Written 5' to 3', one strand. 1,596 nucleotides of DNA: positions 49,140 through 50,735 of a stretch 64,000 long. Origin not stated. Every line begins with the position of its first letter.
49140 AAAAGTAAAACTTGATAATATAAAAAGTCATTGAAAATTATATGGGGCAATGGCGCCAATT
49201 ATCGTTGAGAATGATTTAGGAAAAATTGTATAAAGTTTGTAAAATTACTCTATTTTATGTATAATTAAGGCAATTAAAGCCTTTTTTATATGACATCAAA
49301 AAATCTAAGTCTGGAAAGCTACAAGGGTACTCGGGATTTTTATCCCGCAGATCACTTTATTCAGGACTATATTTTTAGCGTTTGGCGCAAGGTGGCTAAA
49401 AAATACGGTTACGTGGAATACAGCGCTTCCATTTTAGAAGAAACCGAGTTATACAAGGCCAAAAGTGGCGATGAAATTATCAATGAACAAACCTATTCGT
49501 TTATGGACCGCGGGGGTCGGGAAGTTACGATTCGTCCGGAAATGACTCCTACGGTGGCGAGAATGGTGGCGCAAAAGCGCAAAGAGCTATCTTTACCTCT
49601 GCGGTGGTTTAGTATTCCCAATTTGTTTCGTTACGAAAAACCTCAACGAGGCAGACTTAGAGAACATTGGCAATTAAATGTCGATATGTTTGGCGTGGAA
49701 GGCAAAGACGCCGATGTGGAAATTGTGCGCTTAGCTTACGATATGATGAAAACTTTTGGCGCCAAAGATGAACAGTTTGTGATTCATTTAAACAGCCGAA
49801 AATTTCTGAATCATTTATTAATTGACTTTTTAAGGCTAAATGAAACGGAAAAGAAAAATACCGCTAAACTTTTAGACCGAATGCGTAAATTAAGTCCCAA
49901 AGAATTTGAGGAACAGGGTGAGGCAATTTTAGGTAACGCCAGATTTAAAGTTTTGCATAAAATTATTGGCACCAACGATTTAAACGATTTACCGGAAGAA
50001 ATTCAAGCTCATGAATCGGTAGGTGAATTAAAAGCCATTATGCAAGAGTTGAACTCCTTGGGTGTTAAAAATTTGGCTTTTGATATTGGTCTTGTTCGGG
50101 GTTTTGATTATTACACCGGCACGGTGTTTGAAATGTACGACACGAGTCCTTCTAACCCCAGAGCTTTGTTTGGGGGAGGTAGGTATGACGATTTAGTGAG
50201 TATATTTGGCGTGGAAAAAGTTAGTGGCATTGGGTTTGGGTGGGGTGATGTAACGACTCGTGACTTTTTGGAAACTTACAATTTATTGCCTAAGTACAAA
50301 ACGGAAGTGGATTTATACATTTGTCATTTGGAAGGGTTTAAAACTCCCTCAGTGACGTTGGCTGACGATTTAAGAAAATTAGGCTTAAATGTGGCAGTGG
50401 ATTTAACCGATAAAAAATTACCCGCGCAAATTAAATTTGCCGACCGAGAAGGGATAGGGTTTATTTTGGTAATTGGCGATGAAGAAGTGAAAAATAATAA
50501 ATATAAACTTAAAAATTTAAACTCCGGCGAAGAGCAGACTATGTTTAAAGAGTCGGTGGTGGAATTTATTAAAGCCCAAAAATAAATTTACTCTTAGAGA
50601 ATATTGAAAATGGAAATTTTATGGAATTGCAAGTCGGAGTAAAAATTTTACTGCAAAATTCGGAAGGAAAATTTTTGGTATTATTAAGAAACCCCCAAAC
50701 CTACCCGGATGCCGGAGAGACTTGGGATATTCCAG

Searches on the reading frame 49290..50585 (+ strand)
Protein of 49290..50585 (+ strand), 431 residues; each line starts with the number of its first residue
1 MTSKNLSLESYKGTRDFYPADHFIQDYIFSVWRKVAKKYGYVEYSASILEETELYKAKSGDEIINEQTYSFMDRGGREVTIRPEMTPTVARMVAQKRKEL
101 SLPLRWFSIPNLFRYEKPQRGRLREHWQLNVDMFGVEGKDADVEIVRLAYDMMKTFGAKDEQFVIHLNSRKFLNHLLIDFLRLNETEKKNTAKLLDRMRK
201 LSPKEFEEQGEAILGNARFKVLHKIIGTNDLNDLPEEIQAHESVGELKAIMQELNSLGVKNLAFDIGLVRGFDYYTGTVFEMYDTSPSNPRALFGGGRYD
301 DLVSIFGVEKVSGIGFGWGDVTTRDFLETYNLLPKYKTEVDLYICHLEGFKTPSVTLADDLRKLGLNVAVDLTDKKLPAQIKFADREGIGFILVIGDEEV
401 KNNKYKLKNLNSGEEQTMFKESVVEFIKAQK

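Call 105: search_protein_families(library=pfam, proteins=[window:49290-50585:+], max_evalue=0.00001)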
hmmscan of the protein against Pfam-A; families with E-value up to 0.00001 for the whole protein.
window:49290-50585:+ (431 aa): 3 families
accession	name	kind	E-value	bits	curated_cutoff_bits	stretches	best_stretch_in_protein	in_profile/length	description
PF13393.11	tRNA-synt_His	-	7.2e-44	150.7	25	1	13-316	1-301/308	Histidyl-tRNA synthetase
PF03129.25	HGTP_anticodon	-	1.6e-14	54.3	21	1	356-429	20-93/94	Anticodon binding domain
PF00587.30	tRNA-synt_2b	-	1.7e-12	48.2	29.3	1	69-286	1-124/179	tRNA synthetase class II core domain (G, H, P, S and T)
